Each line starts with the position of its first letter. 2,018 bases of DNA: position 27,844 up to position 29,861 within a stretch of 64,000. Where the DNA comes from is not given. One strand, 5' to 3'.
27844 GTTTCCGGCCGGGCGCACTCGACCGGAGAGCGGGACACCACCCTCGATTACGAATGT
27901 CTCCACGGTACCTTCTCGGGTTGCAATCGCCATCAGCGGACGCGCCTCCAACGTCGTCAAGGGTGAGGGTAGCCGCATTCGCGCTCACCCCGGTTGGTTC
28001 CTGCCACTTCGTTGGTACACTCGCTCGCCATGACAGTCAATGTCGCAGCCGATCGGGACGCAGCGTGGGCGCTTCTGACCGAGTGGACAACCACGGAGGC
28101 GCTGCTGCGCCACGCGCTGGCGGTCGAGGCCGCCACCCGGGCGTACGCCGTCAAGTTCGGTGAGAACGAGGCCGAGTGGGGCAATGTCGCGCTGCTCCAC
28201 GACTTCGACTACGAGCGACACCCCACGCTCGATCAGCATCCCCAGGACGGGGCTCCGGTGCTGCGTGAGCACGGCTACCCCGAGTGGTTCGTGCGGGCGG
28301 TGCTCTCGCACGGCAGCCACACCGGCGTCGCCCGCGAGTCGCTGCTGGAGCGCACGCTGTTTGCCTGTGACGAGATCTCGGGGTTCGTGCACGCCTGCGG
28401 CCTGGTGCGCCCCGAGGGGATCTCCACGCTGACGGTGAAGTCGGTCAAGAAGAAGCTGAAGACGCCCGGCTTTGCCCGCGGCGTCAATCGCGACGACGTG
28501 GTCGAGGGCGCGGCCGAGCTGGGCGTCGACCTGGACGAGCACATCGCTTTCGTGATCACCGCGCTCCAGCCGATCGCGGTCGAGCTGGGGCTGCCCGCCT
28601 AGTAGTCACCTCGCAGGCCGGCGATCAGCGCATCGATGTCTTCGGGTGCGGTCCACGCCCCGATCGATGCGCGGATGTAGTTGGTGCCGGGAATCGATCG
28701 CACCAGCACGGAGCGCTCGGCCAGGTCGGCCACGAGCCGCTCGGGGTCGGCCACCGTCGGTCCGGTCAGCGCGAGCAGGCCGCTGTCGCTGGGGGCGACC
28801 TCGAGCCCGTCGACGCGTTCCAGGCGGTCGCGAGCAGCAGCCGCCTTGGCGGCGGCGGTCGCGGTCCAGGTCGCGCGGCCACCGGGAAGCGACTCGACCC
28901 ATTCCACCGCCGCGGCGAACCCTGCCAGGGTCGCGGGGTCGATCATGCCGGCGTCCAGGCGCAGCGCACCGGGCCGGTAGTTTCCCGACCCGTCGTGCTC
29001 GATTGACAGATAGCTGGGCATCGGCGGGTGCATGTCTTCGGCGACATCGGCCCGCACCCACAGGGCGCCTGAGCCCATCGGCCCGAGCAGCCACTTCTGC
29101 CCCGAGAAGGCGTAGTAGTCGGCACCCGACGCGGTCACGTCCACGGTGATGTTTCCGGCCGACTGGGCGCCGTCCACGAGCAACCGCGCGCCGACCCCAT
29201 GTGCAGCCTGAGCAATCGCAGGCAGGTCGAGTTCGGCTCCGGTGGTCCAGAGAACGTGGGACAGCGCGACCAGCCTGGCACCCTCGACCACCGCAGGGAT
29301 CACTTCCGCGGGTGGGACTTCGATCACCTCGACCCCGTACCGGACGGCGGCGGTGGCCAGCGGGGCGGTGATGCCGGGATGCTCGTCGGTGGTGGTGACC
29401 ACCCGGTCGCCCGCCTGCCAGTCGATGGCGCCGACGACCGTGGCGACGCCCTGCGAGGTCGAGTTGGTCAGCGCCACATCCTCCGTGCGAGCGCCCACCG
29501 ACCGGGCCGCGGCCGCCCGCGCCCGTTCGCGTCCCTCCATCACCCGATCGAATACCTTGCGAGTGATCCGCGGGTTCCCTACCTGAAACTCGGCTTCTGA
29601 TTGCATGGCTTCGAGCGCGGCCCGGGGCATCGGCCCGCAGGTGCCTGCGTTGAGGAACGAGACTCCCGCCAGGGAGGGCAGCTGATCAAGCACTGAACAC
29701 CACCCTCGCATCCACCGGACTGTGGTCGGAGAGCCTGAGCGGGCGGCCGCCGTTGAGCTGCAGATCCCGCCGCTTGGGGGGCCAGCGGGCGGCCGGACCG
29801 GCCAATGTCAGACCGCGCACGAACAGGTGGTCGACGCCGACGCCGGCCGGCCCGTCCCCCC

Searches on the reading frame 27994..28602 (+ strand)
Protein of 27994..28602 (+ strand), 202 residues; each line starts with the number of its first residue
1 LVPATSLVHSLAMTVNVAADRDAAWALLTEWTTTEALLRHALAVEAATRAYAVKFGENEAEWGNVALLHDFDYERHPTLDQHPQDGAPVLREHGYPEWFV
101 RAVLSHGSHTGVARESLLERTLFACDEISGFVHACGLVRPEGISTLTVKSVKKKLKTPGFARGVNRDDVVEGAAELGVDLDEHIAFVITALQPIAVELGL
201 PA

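Call 73: search_protein_families(library=ncbifam, proteins=[window:27994-28602:+], max_evalue=0.01)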
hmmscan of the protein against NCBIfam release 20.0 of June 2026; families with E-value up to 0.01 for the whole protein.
window:27994-28602:+ (202 aa): 4 families
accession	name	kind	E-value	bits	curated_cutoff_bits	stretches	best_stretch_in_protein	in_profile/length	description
TIGR00277.1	HDIG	domain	3.2e-07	30.1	27.6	1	34-107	2-82/84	HDIG domain-containing metalloprotein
NF045665.1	NTPtran_DVU1551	equivalog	0.00044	19.4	315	1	18-121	198-302/359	DVU_1551 family NTP transferase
TIGR00295.1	TIGR00295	hypoth_equivalog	0.0011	18.7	172.35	1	29-116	6-96/164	TIGR00295 family protein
NF009343.0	PRK12703.1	equivalog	0.0084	15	434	1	14-116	165-265/339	tRNA (cytidine(56)-2'-O)-methyltransferase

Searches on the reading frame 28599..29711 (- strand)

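Call 73: search_protein_families(library=ncbifam, proteins=[window:28599-29711:-], max_evalue=0.01)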
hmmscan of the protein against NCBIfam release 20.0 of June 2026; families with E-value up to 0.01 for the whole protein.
window:28599-29711:- (370 aa): 29 families (the best 25 are shown)
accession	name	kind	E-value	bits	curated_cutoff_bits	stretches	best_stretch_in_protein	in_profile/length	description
TIGR01979.1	sufS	subfamily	3.9e-31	108.3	475.1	1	17-306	19-320/403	SufS family cysteine desulfurase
NF008126.0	PRK10874.1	equivalog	1.1e-27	97.2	607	1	10-339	12-354/401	cysteine desulfurase CsdA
TIGR03392.1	FeS_syn_CsdA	equivalog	1.3e-24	87.1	493.6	1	12-339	11-351/398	cysteine desulfurase CsdA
TIGR01976.1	am_tr_V_VC1184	hypoth_equivalog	4.7e-23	82.1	352.35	1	8-326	7-331/401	cysteine desulfurase-like protein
NF006791.0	PRK09295.1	equivalog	2.2e-21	76.4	661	1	62-275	70-297/406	cysteine desulfurase SufS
NF041166.1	f2_encap_cargo1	exception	4.4e-19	69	800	1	57-275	287-518/623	family 2A encapsulin nanocompartment cargo protein cysteine desulfurase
TIGR01977.1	am_tr_V_EF2568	hypoth_equivalog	1.8e-18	66.7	377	1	19-224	3-217/376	cysteine desulfurase family protein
TIGR04343.1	egtE_PLP_lyase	equivalog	4.5e-15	55.3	400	1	60-339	55-333/370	ergothioneine biosynthesis PLP-dependent enzyme EgtE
TIGR03402.1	FeS_nifS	equivalog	1.9e-13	49.9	530.75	1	28-223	11-214/379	cysteine desulfurase NifS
NF051467.1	peri_mod_PvdN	equivalog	2.5e-13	49.5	650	2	60-130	97-167/425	pyoverdine-tailoring periplasmic protein PvdN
TIGR03235.1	DNA_S_dndA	equivalog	3.5e-11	43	480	1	33-224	15-217/353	cysteine desulfurase DndA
NF040779.1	Sec_lyase_SclA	exception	1.4e-10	40.6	525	1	78-231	63-223/378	selenocysteine lyase SclA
TIGR03403.1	nifS_epsilon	equivalog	2e-10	40.1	587.7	1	79-223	63-218/382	NifS family cysteine desulfurase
NF010611.0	PRK14012.1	equivalog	5.4e-10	38.8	548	1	34-221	23-222/406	IscS subfamily cysteine desulfurase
TIGR02006.1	IscS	equivalog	2e-09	37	643.2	1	23-221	10-218/402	IscS subfamily cysteine desulfurase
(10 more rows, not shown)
